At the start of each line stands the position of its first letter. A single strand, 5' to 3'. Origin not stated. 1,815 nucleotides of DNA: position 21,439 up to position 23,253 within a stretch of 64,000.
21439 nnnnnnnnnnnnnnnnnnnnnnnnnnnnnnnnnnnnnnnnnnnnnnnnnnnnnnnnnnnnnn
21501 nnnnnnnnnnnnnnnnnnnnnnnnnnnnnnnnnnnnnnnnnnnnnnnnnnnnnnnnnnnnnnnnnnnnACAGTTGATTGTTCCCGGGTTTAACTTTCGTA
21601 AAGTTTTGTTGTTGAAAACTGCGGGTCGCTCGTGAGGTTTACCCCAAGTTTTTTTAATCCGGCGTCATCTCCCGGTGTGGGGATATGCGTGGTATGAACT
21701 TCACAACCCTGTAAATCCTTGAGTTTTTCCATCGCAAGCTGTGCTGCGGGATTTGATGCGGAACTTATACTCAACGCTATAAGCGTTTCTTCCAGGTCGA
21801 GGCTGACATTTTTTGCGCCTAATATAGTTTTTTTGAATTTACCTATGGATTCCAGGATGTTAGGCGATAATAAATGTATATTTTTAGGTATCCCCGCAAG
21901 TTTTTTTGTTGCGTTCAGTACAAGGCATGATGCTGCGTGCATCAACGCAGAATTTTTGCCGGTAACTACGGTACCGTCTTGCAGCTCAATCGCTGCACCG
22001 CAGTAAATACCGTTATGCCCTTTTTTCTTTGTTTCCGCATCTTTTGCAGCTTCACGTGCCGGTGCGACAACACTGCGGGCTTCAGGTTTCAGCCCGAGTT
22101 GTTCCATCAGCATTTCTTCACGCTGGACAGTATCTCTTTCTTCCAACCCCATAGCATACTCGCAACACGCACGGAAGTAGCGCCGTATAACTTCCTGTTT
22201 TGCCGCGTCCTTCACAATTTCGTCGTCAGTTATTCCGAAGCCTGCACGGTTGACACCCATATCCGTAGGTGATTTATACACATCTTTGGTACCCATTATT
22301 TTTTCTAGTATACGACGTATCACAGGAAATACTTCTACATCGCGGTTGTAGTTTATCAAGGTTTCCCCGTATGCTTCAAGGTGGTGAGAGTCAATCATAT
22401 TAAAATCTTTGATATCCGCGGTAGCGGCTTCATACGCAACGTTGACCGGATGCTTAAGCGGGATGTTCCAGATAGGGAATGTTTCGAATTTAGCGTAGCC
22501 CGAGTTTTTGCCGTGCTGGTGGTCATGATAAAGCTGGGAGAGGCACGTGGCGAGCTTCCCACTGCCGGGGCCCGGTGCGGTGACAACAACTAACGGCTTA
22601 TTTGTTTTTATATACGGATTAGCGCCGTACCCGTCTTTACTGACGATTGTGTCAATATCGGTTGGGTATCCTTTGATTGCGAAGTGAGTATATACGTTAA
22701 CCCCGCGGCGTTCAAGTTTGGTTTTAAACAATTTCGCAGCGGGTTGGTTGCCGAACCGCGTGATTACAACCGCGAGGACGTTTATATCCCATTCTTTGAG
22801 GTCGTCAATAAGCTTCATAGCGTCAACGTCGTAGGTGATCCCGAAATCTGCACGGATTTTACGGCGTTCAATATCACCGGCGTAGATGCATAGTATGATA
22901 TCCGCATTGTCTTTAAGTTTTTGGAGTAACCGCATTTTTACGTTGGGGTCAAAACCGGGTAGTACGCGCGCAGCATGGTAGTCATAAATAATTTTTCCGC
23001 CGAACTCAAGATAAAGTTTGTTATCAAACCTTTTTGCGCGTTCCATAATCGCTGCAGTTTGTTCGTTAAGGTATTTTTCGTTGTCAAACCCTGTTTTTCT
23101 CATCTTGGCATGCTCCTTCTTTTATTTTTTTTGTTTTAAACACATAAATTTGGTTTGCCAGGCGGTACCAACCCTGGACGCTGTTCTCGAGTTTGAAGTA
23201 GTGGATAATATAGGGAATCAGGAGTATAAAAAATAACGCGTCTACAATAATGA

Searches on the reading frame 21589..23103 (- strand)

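Call 4: search_protein_families(library=pfam, proteins=[window:21589-23103:-])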
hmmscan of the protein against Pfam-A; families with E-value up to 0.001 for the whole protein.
window:21589-23103:- (504 aa): 2 families
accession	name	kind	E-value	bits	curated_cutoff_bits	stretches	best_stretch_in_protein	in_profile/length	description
PF08903.17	DUF1846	-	7.7e-169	561.2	27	1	5-336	2-332/333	Domain of unknown function DUF1846, N-terminal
PF20921.3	DUF1846_C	-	4.8e-57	192.4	27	1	342-502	2-153/153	Domain of unknown function DUF1846, C-terminal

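Call 5: search_protein_families(library=ncbifam, proteins=[window:21589-23103:-])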
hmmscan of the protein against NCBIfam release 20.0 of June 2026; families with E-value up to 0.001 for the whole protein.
window:21589-23103:- (504 aa): 1 family
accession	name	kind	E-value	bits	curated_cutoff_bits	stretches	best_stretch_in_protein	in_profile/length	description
NF010184.0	PRK13663.1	equivalog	4.7e-234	777.5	631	1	1-503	1-493/494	hypothetical protein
